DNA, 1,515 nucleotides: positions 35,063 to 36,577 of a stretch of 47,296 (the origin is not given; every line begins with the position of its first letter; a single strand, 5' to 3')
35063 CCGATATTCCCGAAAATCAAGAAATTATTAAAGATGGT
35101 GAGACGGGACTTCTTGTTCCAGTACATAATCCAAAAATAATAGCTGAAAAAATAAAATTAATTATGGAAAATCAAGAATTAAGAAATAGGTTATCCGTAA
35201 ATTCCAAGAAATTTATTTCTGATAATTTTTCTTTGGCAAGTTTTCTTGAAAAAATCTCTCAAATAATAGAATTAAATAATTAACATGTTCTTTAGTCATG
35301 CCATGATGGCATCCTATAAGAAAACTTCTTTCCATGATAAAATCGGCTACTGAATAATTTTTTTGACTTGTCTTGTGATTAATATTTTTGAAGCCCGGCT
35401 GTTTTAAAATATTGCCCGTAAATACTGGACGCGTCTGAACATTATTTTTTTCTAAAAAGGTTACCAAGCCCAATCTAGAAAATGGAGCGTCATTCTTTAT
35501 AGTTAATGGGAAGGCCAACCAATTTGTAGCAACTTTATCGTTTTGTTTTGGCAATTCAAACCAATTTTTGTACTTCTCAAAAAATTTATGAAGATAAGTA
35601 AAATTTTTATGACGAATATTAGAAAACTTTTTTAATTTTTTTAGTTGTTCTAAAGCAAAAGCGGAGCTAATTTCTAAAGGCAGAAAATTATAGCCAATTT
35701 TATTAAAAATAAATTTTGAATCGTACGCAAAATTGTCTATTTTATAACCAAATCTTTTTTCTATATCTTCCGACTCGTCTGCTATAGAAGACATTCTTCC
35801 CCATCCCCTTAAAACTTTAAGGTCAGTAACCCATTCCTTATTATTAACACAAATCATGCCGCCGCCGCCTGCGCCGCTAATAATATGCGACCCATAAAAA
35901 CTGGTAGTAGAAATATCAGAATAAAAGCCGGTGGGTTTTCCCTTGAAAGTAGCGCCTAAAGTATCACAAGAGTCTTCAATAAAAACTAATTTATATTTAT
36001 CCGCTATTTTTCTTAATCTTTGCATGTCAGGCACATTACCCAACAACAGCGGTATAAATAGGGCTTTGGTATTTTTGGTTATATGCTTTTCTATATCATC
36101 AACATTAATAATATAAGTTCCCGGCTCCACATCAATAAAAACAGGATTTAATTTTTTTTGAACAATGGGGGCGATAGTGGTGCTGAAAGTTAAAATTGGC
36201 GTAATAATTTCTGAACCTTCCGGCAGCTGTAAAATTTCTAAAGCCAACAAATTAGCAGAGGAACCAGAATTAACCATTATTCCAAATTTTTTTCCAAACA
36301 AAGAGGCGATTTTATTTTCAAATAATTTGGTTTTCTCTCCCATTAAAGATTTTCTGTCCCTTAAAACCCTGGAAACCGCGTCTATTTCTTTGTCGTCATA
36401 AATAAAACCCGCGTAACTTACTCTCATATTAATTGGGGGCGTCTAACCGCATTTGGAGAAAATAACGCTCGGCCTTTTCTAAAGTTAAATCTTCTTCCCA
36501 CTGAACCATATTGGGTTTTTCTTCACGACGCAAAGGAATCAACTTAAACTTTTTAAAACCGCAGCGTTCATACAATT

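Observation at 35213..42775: CDP-hexose operon with an acetolactate-synthase-like ThDP enzyme between rfbF and rfbG, plus a Lys-to-His 3-dehydratase: candidate branched-chain deoxy/amino-sugar pathway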

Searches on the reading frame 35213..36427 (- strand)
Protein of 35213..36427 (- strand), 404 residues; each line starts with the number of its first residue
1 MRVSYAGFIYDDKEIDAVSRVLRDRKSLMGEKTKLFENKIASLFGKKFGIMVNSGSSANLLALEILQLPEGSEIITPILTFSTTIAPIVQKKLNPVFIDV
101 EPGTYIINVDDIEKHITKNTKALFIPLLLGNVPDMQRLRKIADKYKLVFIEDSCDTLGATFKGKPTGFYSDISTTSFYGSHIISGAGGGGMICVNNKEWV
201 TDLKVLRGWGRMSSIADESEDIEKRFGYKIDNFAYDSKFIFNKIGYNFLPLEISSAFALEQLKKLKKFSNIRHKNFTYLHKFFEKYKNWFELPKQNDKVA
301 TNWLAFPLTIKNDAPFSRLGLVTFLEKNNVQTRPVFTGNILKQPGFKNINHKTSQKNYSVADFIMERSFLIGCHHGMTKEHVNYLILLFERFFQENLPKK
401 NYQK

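Call 3: search_protein_families(library=pfam, proteins=[window:35213-36427:-])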
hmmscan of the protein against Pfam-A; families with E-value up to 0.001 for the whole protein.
window:35213-36427:- (404 aa): 5 families
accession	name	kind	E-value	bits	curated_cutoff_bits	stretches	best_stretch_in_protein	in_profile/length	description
PF01041.23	DegT_DnrJ_EryC1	-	6.8e-77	259.5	19.8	1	11-386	4-356/360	DegT/DnrJ/EryC1/StrS aminotransferase family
PF01053.26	Cys_Met_Meta_PP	-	2.5e-09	36.6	27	1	33-214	54-234/381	Cys/Met metabolism PLP-dependent enzyme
PF00155.27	Aminotran_1_2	-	1.1e-05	25.2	19.7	1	34-148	45-181/361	Aminotransferase class I and II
PF01212.27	Beta_elim_lyase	-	0.00067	19.5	27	0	34-121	35-123/288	Beta-eliminating lyase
PF00266.25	Aminotran_5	-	0.0008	18.9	21.5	0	19-158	31-181/371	Aminotransferase class-V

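Call 4: search_protein_families(library=ncbifam, proteins=[window:35213-36427:-])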
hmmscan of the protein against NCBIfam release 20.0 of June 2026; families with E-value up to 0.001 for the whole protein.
window:35213-36427:- (404 aa): 16 families
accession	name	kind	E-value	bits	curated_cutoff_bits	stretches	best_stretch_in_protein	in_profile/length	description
NF011936.0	PRK15407.1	equivalog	5.6e-100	335.1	423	1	2-396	36-439/440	lipopolysaccharide biosynthesis protein RfbH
TIGR03588.1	PseC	equivalog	5.8e-49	167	423.5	1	4-386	3-373/380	UDP-4-amino-4,6-dideoxy-N-acetyl-beta-L-altrosamine transaminase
TIGR04181.1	NHT_00031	hypoth_equivalog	1.2e-46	159.2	420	1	27-362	26-351/359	LegC family aminotransferase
NF008687.0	PRK11706.1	equivalog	1.6e-36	125.9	375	1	9-333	8-317/375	dTDP-4-amino-4,6-dideoxygalactose transaminase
NF008658.2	PRK11658.1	equivalog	4.5e-31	107.9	631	1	11-332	13-320/379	UDP-4-amino-4-deoxy-L-arabinose aminotransferase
TIGR02379.1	ECA_wecE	subfamily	7.2e-30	104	434.85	1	24-331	24-316/376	dTDP-4-amino-4,6-dideoxy-D-glucose transaminase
TIGR04427.1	PLP_DesI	equivalog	2.8e-23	82.6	650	1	30-212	51-230/390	dTDP-4-dehydro-6-deoxyglucose aminotransferase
TIGR01326.1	OAH_OAS_sulfhy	subfamily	2.5e-09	36.4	495.1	1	29-184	55-211/418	O-acetylhomoserine aminocarboxypropyltransferase/cysteine synthase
NF006096.0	PRK08248.1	equivalog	2.9e-07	29.5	726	1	28-193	61-224/431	homocysteine synthase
NF004650.0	PRK05994.1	equivalog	3.7e-07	29.3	667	1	32-192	64-222/427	O-acetylhomoserine aminocarboxypropyltransferase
TIGR01977.1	am_tr_V_EF2568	hypoth_equivalog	6.2e-06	25.5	377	1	54-226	71-243/376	cysteine desulfurase family protein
NF006095.0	PRK08247.1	equivalog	0.00019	20.4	585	1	34-153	56-174/369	methionine biosynthesis PLP-dependent protein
NF005744.0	PRK07568.1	subfamily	0.0002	20.3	389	1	50-152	91-201/398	pyridoxal phosphate-dependent aminotransferase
NF006003.0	PRK08133.1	equivalog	0.00028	19.7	522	1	34-157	69-192/396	O-succinylhomoserine sulfhydrylase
NF005817.0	PRK07683.1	equivalog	0.00088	18.1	575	0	48-127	90-169/387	aminotransferase A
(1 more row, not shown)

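Call 9: search_solved_structures(query=window:35213-36427:-, max_evalue=1e-10, show_alignments=3)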
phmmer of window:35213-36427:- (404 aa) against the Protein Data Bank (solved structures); distinct sequences matched with E-value up to 1e-10: 55.
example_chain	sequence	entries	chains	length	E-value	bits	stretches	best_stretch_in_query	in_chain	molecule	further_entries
3bcx_A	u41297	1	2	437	1.8e-75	257.6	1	7-396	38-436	CDP-6-deoxy-L-threo-D-glycero-4-hexulose-3-dehydrase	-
3bb8_A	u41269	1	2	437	1.3e-74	254.8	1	7-396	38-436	CDP-4-keto-6-deoxy-D-glucose-3-dehydrase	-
2gms_A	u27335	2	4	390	1.2e-56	195.6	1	6-385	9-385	Putative pyridoxamine 5-phosphate-dependent dehydrase, Wbdk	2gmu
3b8x_A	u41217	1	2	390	1.2e-56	195.6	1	6-385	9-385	Pyridoxamine 5-phosphate-dependent dehydrase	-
2r0t_A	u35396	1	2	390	1.7e-56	195.1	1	6-385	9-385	Pyridoxamine 5-phosphate-dependent dehydrase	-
3gr9_A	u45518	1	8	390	1.9e-56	194.9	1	6-385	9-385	ColD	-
7b0d_A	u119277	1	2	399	3.8e-41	144.6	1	13-218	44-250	Glutamine--scyllo-inositol transaminase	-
7b0m_AAA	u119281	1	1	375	2.7e-38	135.2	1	27-211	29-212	Sugar aminotransferase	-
9wvy_A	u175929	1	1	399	5.6e-34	121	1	4-374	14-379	Putative NDP-4-keto-6-deoxyglucose-3-dehydratase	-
7n63_A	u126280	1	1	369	3.9e-30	108.3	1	14-215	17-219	Putative aminotransferase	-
5u1z_A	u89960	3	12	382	2.6e-29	105.6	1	19-212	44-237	Putative aminotransferase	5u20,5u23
5u21_A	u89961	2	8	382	3.4e-29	105.2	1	19-212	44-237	Putative aminotransferase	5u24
3bn1_A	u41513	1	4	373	7.3e-29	104.1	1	27-211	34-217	Perosamine synthetase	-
3dr7_A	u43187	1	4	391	8.8e-29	103.9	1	27-211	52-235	Putative perosamine synthetase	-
3dr4_A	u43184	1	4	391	1.2e-28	103.5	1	27-211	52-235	Putative perosamine synthetase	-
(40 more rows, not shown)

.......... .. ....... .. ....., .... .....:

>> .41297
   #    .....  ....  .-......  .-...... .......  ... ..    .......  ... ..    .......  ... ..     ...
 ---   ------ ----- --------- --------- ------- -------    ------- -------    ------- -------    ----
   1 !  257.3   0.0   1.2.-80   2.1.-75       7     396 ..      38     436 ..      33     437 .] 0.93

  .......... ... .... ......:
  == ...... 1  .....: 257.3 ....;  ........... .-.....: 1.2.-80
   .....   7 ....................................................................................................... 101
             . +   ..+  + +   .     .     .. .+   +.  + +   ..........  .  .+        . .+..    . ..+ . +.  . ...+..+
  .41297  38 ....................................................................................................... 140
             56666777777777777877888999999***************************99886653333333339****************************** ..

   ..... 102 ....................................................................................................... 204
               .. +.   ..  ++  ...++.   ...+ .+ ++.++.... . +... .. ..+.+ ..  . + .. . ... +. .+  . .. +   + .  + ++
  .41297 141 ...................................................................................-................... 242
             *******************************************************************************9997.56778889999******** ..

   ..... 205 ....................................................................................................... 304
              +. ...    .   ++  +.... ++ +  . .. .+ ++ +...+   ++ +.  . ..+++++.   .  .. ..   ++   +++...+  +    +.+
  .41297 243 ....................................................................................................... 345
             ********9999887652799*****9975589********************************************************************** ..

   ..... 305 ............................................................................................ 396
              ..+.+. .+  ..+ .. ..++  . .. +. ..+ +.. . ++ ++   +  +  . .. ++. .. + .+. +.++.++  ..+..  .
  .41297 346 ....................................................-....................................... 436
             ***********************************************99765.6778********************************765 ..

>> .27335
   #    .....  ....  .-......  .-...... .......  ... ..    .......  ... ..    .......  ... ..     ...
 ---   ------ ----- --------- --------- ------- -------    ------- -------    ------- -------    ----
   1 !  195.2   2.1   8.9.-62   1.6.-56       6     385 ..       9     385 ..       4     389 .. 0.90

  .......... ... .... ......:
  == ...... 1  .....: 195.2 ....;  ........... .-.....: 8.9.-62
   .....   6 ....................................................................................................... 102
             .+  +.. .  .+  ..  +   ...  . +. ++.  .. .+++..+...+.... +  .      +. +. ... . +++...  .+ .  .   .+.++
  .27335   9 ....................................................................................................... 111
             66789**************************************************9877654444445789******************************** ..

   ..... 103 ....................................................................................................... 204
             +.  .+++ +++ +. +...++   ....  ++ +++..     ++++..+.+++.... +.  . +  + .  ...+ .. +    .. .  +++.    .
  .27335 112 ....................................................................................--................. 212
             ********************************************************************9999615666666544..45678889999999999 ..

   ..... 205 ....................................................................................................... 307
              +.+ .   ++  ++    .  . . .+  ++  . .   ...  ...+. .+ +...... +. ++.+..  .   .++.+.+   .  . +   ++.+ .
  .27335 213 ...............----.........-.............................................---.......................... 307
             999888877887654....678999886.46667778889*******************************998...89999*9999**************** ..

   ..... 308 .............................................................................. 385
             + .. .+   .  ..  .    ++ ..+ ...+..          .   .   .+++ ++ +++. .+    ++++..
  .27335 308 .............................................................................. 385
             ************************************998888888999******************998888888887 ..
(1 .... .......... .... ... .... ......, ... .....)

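Call 48: find_homologous_proteins(query=window:35213-36427:-, max_evalue=1e-30)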
Query window:35213-36427:- (404 aa): 8000 proteins with E <= 1e-30 among 8000 candidates; the best 120 are listed.
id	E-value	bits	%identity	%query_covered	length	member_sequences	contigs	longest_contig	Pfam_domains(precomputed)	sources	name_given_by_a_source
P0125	5.7e-271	916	100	100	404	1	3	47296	PF00155.28,PF01053.27,PF01041.24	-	-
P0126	1.6e-242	823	89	100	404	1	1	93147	PF00155.28,PF01053.27,PF01041.24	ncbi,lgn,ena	-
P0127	2.7e-206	703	77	98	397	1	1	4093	PF00155.28,PF01053.27,PF01041.24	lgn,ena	-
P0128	5.2e-186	636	71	98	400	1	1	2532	PF00155.28,PF01053.27,PF01041.24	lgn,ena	-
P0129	1.4e-168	579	62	98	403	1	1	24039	PF01212.28,PF01053.27,PF01041.24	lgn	-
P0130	1.8e-168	579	64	98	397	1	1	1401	PF00155.28,PF01212.28,PF01053.27,PF01041.24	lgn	-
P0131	4.3e-167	574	61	98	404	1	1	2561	PF01053.27,PF01041.24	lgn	-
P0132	5.0e-167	574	64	98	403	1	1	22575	PF00155.28,PF01053.27,PF01041.24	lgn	-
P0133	5.5e-167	574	63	98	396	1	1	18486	PF00155.28,PF01053.27,PF01041.24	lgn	-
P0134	8.4e-167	573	65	98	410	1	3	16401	PF00155.28,PF00266.26,PF01053.27,PF01041.24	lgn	-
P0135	9.0e-167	573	62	98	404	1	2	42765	PF01053.27,PF01041.24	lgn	-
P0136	1.0e-166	573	64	97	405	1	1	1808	PF00155.28,PF01053.27,PF01041.24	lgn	-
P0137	2.7e-166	572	62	98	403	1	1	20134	PF01053.27,PF01041.24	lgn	-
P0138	4.1e-166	571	61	98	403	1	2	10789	PF01053.27,PF01041.24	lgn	-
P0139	4.1e-166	571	63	97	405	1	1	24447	PF00155.28,PF01053.27,PF01041.24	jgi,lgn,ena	-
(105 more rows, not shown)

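Call 49: find_encoding_contigs(protein=P0126, flank=10000, max_places=2)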
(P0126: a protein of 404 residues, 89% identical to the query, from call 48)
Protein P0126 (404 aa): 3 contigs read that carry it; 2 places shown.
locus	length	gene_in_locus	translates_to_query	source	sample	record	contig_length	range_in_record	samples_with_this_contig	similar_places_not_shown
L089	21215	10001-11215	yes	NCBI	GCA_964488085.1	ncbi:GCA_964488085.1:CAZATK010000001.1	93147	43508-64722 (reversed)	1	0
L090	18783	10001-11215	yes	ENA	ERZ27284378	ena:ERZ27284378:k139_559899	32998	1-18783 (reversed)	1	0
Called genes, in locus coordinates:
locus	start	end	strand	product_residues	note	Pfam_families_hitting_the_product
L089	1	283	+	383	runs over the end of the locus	PF02350:Epimerase_2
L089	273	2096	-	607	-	-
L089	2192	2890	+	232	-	PF00483:NTP_transferase, PF12804:NTP_transf_3 (weak)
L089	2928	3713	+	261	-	PF05721:PhyH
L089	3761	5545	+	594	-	PF02776:TPP_enzyme_N, PF00205:TPP_enzyme_M, PF02775:TPP_enzyme_C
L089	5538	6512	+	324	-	PF04321:RmlD_sub_bind, PF05368:NmrA (weak), PF08659:KR (weak), PF01073:3Beta_HSD, PF01370:Epimerase, PF02719:Polysacc_synt_2, PF07993:NAD_binding_4, PF16363:GDP_Man_Dehyd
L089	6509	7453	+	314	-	PF00535:Glycos_transf_2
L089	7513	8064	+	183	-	PF00293:NUDIX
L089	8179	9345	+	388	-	PF01041:DegT_DnrJ_EryC1, PF00155:Aminotran_1_2, PF01053:Cys_Met_Meta_PP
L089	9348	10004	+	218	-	PF13302:Acetyltransf_3, PF00583:Acetyltransf_1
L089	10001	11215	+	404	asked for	PF00155:Aminotran_1_2 (weak), PF01041:DegT_DnrJ_EryC1, PF01053:Cys_Met_Meta_PP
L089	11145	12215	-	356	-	PF13439:Glyco_transf_4, PF00534:Glycos_transf_1, PF13692:Glyco_trans_1_4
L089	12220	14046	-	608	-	PF13522:GATase_6, PF12481:DUF3700 (weak), PF13537:GATase_7, PF00733:Asn_synthase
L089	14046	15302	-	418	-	PF01210:NAD_Gly3P_dh_N (faint), PF02737:3HCDH_N (faint), PF03446:NAD_binding_2, PF03721:UDPG_MGDP_dh_N, PF00984:UDPG_MGDP_dh, PF03720:UDPG_MGDP_dh_C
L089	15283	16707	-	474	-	PF01943:Polysacc_synt, PF13440:Polysacc_synt_3, PF03023:MurJ, PF01554:MatE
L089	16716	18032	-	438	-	PF02397:Bac_transf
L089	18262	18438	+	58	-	-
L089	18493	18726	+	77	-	PF00462:Glutaredoxin, PF13417:GST_N_3 (weak)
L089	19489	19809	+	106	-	PF07992:Pyr_redox_2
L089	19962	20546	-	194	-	PF20803:PaaX_M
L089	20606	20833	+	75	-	-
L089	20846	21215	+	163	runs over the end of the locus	PF13673:Acetyltransf_10, PF00583:Acetyltransf_1, PF13508:Acetyltransf_7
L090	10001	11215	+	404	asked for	PF00155:Aminotran_1_2 (weak), PF01041:DegT_DnrJ_EryC1, PF01053:Cys_Met_Meta_PP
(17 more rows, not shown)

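Call 58: search_protein_families(library=pfam, proteins=[L089:2928-3713:+, L089:7513-8064:+], max_evalue=0.00001)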
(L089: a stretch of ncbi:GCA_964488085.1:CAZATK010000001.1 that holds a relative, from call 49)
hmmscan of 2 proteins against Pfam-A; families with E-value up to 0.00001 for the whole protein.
L089:2928-3713:+ (261 aa): 1 family
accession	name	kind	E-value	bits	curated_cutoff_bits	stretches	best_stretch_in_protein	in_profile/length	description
PF05721.19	PhyH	-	6.9e-12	46.5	22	1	8-224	1-202/213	Phytanoyl-CoA dioxygenase (PhyH)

L089:7513-8064:+ (183 aa): 1 family
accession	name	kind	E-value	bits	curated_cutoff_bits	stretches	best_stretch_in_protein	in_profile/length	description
PF00293.34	NUDIX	-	1.5e-07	31.9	21.1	1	67-154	8-103/134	NUDIX domain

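Call 60: search_protein_families(library=ncbifam, proteins=[L089:2928-3713:+, L089:7513-8064:+], max_evalue=0.0001)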
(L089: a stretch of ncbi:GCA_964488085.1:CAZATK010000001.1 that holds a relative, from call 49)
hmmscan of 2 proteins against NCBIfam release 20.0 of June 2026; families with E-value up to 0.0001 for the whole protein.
L089:2928-3713:+ (261 aa): 0 families

L089:7513-8064:+ (183 aa): 0 families

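Call 86: list_cluster_members(proteins=[P0126, P0122, P0016])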
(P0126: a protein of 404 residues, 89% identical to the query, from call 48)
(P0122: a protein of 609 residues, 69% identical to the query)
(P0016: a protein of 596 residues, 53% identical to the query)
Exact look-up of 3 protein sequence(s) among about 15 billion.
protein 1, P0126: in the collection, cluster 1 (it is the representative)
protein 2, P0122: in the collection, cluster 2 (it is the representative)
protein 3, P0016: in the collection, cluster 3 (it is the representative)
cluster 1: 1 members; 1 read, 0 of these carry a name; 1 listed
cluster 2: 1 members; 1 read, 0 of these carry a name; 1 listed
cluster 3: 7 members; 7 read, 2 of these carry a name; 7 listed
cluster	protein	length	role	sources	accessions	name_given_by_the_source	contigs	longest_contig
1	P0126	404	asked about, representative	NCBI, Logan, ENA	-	-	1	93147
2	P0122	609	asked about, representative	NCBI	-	-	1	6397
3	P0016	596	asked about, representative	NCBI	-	-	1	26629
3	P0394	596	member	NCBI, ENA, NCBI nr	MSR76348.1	MAG: thiamine pyrophosphate-binding protein [Candidatus Ryanbacteria bacterium] | thiamine pyrophosphate-binding protein [Candidatus Ryanbacteria bacterium]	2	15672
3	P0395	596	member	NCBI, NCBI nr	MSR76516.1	MAG: thiamine pyrophosphate-binding protein [Candidatus Ryanbacteria bacterium] | thiamine pyrophosphate-binding protein [Candidatus Ryanbacteria bacterium]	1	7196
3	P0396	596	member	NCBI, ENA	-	-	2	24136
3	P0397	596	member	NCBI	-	-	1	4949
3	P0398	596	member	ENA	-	-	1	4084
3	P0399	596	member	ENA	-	-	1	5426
